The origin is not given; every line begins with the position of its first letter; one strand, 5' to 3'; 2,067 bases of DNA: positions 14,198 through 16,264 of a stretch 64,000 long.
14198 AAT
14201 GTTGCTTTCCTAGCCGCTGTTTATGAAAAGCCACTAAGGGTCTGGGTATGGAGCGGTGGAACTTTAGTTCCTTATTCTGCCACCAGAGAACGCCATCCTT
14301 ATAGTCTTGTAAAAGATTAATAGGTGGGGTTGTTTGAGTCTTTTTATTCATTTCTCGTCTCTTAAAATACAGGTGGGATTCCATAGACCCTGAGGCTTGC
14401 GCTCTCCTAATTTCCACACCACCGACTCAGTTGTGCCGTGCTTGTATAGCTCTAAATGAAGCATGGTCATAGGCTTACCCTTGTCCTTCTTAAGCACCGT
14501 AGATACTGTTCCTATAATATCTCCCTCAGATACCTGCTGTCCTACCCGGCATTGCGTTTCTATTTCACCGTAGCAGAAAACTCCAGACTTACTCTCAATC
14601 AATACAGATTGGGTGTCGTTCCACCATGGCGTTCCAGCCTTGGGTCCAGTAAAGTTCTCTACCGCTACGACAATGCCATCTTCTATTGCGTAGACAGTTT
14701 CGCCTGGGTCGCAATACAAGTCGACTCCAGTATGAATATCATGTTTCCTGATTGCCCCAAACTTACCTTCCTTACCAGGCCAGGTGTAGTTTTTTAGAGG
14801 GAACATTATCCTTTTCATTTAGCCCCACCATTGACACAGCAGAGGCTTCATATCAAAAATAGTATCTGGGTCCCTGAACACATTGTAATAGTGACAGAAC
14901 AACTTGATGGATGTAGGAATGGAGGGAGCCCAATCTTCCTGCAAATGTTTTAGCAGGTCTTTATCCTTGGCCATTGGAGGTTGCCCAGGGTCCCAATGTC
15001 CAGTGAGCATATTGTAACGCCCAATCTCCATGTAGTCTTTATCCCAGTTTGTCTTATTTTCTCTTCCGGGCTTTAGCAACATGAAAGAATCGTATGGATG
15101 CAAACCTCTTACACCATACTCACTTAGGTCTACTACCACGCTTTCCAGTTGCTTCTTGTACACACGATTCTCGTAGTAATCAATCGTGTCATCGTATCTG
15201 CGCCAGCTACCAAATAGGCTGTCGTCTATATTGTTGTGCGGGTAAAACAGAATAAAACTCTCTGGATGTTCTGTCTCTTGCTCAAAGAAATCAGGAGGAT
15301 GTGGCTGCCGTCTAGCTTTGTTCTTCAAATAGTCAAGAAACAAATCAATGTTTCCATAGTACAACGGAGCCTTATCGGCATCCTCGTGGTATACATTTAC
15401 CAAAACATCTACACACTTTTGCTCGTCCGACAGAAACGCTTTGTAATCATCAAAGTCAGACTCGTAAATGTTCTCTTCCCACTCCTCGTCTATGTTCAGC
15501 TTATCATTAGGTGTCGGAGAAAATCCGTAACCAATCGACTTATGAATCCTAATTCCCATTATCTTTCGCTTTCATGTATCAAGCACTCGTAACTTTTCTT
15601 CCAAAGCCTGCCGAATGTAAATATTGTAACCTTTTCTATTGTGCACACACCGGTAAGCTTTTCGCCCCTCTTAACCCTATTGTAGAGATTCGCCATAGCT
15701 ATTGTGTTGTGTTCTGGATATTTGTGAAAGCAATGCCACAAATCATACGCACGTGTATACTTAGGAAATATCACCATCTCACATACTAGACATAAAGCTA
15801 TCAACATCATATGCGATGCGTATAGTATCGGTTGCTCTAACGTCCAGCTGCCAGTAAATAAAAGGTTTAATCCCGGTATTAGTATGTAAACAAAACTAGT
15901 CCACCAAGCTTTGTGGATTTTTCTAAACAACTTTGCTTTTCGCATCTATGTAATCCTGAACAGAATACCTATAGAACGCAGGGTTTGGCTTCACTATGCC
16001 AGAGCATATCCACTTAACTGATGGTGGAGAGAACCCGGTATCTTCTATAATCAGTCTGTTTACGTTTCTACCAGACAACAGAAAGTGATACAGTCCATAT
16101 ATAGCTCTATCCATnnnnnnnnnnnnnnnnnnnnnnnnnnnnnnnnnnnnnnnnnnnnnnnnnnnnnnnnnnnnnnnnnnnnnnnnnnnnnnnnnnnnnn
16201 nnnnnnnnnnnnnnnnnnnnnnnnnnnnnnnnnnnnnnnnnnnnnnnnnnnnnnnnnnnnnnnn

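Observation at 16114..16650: NADAR (YbiA-like) protein and Nudix hydrolase elsewhere in the window extend the NAD/ADP-ribose theme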

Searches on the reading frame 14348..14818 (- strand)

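Call 4: search_protein_families(library=pfam, proteins=[window:14348-14818:-], max_evalue=0.01)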
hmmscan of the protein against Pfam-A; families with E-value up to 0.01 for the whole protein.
window:14348-14818:- (156 aa): 1 family
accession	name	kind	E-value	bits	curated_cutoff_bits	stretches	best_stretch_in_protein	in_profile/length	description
PF01551.29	Peptidase_M23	-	6.1e-11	42.8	28.7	1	28-129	2-92/96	Peptidase family M23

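Call 5: search_protein_families(library=phrogs, proteins=[window:14348-14818:-], max_evalue=0.001)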
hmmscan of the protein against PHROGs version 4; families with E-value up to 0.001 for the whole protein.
window:14348-14818:- (156 aa): 6 families
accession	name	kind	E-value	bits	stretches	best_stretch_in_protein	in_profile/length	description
phrog_3084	-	lysis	4.1e-11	43.5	1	24-130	19-122/468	endolysin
phrog_6700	-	lysis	2e-10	39.3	1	24-130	2621-2717/2898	endolysin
phrog_7767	-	other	4.5e-10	40.6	1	25-108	17-94/194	metallo-endopeptidase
phrog_14988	-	other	5.1e-06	27.4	1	23-107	27-113/272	peptidase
phrog_6985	-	lysis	0.00016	22.2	1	27-110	26-115/278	endolysin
phrog_880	-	lysis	0.00095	19.6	0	7-128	9-121/435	endolysin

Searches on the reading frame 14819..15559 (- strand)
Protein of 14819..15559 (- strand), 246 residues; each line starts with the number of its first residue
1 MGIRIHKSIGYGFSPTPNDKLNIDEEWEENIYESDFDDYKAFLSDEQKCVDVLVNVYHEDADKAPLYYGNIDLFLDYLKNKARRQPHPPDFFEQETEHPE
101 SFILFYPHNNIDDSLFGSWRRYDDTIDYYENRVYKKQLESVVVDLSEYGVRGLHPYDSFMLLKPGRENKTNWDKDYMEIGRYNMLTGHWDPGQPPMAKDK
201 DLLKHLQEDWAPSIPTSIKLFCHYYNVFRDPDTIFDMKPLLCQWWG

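Call 4: search_protein_families(library=pfam, proteins=[window:14819-15559:-], max_evalue=0.01)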
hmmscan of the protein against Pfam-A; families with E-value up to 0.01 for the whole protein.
window:14819-15559:- (246 aa): 0 families

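Call 5: search_protein_families(library=phrogs, proteins=[window:14819-15559:-], max_evalue=0.001)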
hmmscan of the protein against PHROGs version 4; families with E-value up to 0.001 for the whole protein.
window:14819-15559:- (246 aa): 0 families

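Call 74: search_protein_families(library=padloc, proteins=[window:14819-15559:-], max_evalue=0.01)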
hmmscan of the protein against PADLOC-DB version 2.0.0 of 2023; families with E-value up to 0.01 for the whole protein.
window:14819-15559:- (246 aa): 0 families

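Call 86: search_solved_structures(query=window:14819-15559:-, max_evalue=1)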
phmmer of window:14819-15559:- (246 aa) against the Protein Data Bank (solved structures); distinct sequences matched with E-value up to 1: 2.
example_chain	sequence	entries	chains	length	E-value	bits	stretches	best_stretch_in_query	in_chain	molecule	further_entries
7lma_G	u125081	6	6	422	0.66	12.9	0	12-58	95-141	Telomerase associated protein p50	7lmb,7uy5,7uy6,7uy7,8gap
1uij_A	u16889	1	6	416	0.88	12.5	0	85-153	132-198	beta subunit of beta conglycinin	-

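Call 87: search_dna_similar(query=window:14819-15559:-, collection=phages, mode=protein, max_rows=10)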
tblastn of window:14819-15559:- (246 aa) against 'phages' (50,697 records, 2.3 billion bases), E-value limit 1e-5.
No match.

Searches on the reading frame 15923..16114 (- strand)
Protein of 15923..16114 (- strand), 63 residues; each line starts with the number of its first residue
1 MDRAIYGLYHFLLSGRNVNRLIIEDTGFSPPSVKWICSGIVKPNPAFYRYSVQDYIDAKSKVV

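Call 4: search_protein_families(library=pfam, proteins=[window:15923-16114:-], max_evalue=0.01)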
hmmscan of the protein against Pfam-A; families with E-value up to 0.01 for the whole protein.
window:15923-16114:- (63 aa): 0 families

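Call 5: search_protein_families(library=phrogs, proteins=[window:15923-16114:-], max_evalue=0.001)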
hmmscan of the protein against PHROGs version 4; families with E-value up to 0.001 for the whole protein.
window:15923-16114:- (63 aa): 0 families

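Call 74: search_protein_families(library=padloc, proteins=[window:15923-16114:-], max_evalue=0.01)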
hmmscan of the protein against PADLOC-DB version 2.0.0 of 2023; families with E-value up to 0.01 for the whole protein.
window:15923-16114:- (63 aa): 0 families
